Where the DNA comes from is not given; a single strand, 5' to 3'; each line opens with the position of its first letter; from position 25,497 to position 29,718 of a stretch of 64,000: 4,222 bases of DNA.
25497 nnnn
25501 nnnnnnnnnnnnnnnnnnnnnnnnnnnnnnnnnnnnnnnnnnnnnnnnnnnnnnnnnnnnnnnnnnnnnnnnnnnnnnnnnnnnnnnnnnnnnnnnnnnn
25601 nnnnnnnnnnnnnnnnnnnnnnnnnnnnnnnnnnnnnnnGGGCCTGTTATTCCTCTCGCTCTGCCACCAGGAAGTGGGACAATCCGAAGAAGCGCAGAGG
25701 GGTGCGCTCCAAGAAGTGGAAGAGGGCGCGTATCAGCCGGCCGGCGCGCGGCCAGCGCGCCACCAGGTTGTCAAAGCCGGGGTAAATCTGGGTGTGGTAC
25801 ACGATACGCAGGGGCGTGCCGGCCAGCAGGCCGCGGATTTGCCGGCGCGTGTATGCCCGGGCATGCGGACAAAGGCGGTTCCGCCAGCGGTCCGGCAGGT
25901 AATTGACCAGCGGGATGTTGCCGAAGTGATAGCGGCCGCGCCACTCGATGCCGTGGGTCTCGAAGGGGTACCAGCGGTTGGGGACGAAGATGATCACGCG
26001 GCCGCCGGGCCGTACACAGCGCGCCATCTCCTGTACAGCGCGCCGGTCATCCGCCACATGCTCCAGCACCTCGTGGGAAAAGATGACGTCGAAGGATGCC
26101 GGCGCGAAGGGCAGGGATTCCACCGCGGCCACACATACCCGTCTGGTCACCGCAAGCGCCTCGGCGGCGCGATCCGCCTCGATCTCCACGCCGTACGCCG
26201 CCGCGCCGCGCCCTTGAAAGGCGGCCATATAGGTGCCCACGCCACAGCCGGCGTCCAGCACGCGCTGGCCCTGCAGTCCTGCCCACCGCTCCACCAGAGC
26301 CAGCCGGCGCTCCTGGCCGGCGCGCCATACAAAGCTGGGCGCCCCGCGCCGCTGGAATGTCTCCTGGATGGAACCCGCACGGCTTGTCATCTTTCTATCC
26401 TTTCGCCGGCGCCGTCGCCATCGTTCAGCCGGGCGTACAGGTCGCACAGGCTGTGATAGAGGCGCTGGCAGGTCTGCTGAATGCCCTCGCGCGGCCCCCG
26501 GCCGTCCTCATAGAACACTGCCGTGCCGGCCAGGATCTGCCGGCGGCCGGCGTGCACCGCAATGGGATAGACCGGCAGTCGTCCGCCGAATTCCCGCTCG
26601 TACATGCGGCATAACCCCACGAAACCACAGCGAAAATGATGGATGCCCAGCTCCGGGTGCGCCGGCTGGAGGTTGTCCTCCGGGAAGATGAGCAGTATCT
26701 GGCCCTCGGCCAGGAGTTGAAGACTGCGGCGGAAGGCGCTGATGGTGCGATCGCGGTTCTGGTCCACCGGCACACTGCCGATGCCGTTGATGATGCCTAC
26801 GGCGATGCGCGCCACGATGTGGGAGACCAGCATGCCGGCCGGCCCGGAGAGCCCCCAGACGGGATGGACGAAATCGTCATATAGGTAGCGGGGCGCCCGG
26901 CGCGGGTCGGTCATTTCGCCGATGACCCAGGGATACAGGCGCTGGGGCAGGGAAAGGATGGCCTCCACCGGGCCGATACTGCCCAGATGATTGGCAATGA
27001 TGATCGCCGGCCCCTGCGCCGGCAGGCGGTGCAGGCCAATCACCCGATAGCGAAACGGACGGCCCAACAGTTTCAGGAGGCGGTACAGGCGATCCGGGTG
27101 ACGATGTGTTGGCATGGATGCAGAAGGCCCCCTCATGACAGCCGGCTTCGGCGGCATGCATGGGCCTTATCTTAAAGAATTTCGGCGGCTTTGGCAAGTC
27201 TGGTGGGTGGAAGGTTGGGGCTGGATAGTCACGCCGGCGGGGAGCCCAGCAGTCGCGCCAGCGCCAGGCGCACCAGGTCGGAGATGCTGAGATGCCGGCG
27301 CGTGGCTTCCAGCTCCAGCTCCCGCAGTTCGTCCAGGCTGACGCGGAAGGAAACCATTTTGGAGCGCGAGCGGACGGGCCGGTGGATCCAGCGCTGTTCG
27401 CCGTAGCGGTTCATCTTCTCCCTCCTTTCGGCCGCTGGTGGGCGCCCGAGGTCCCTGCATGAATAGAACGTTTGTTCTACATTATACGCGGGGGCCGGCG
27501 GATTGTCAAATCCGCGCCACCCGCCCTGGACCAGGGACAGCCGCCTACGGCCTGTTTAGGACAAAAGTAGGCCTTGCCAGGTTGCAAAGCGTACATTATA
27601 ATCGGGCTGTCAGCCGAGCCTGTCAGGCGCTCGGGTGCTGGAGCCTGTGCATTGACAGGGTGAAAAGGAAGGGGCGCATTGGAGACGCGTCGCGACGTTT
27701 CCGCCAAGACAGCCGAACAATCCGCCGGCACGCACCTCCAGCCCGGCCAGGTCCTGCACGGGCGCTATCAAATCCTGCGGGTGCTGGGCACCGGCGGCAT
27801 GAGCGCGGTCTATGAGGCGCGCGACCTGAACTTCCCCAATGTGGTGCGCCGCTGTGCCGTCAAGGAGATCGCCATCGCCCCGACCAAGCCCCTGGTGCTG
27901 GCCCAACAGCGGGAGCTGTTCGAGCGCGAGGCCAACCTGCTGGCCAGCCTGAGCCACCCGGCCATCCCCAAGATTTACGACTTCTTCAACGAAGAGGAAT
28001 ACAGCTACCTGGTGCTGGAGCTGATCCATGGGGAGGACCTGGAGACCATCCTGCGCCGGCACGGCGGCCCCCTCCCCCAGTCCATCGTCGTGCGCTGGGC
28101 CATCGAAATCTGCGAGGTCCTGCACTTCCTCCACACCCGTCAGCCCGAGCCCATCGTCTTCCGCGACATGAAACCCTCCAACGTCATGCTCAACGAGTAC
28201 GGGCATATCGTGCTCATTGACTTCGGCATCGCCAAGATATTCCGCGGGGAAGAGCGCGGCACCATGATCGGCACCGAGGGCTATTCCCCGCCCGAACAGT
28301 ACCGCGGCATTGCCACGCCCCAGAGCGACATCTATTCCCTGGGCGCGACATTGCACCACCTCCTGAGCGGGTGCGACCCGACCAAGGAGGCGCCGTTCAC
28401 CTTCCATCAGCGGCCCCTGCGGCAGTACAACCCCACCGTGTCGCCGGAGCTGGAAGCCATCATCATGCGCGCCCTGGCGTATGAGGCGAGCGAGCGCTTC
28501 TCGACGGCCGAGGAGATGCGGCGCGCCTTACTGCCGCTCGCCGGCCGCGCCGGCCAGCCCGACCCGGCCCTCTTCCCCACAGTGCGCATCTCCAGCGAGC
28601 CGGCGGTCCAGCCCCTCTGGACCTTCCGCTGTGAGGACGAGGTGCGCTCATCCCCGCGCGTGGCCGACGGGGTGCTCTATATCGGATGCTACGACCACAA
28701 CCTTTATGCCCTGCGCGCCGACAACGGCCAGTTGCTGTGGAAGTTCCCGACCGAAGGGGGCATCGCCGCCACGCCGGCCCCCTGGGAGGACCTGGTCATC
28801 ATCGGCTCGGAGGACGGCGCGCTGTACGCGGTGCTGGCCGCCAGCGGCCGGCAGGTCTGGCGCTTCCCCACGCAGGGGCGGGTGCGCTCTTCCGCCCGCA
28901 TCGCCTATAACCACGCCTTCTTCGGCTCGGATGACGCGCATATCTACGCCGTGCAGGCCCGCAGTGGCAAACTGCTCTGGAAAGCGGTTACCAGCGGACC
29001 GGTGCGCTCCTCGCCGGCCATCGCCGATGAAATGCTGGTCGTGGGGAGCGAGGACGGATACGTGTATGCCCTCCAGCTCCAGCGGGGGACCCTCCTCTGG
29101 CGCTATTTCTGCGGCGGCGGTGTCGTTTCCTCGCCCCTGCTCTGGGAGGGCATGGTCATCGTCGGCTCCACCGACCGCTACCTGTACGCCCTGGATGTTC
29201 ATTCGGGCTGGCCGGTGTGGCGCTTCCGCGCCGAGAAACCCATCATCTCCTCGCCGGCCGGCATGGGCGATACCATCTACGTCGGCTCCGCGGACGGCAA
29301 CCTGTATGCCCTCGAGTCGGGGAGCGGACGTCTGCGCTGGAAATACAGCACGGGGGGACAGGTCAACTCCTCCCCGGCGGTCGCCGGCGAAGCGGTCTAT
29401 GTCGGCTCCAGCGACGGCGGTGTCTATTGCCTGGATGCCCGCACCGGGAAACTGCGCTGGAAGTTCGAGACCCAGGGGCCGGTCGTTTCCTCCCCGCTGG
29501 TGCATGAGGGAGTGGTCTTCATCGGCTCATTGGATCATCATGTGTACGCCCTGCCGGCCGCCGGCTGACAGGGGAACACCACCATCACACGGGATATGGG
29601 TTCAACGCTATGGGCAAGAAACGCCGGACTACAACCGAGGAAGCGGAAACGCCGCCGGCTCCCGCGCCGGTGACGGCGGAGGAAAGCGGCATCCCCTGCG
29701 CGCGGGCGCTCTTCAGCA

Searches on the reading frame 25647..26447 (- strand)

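Call 48: search_protein_families(library=pfam, proteins=[window:25647-26447:-], max_evalue=0.00001)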
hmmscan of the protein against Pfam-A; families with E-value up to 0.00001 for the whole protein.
window:25647-26447:- (266 aa): 7 families
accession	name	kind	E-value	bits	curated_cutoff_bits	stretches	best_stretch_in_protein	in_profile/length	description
PF08241.18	Methyltransf_11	-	9.1e-22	78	21.2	1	64-153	1-95/95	Methyltransferase domain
PF13489.12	Methyltransf_23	-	2.5e-17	63.5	27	1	50-215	11-161/164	Methyltransferase domain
PF13649.12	Methyltransf_25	-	3.1e-15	57.1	27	1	63-149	1-97/97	Methyltransferase domain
PF08242.18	Methyltransf_12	-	1.2e-12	48.8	30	1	64-151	1-98/98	Methyltransferase domain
PF13847.12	Methyltransf_31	-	2.2e-12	47.3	27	1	60-157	4-113/145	Methyltransferase domain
PF07021.18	MetW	-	3.5e-09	37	21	1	59-190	13-139/193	Methionine biosynthesis protein MetW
PF08003.17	Methyltransf_9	-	9e-06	25.3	23.8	0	54-153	110-217/315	Protein of unknown function (DUF1698)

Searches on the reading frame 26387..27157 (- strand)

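Call 48: search_protein_families(library=pfam, proteins=[window:26387-27157:-], max_evalue=0.00001)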
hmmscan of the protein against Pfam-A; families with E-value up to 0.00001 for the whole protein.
window:26387-27157:- (256 aa): 1 family
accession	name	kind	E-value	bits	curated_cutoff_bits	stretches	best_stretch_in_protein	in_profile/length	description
PF01553.26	Acyltransferase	-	1.4e-06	28.6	23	0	122-201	60-131/132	Acyltransferase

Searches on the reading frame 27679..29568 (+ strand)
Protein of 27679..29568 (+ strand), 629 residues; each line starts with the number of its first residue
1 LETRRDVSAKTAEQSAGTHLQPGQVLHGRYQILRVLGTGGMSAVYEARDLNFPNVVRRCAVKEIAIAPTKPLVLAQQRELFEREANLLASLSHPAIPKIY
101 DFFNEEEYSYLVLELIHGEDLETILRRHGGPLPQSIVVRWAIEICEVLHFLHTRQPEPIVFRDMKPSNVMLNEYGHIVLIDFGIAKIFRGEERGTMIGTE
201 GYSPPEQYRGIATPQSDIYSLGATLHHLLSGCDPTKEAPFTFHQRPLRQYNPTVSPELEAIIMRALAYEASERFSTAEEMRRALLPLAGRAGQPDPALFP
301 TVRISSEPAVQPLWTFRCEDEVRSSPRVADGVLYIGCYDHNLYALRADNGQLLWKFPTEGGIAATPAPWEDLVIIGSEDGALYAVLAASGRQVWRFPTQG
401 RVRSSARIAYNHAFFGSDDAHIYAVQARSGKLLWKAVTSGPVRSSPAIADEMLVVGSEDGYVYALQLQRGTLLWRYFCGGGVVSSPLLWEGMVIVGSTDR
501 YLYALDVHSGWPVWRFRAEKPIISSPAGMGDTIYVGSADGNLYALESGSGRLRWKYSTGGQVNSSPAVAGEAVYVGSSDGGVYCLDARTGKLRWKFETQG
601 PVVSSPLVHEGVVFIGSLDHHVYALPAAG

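Call 49: search_protein_families(library=pfam, proteins=[window:27679-29568:+], max_evalue=0.00001)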
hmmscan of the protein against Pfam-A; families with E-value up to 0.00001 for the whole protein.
window:27679-29568:+ (629 aa): 8 families
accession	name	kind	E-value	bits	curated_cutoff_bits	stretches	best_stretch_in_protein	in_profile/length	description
PF13570.13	Beta-prop_ACSF4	-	6.2e-78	262.9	133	3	371-568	20-222/329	Beta-alanine-activating enzyme, beta-propeller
PF13360.13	PQQ_2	-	1.4e-51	175.8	27.6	3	419-560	2-148/233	Outer membrane protein assembly factor BamB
PF00069.31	Pkinase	-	4.2e-39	135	31.7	1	30-279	1-257/263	Protein kinase domain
PF07714.23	PK_Tyr_Ser-Thr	-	2e-23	83.5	23.1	1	32-276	3-251/258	Protein tyrosine and serine/threonine kinase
PF01011.28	PQQ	-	1.9e-19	70.3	26.7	0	321-409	48-153/595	Glucose/ethanol/alcohol dehydrogenase, beta-propeller domain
PF25292.1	Beta-prop_CGLA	-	7e-15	55.7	26.8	0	573-629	47-106/316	Lambda-carrageenase beta-propeller domain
PF14435.11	SUKH-4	-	1.1e-07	32.6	25.5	0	554-602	63-111/179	SUKH-4 immunity protein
PF23414.1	Beta-prop_EML_2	-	1.4e-06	28.4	90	0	416-472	16-73/266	Echinoderm microtubule-associated protein second beta-propeller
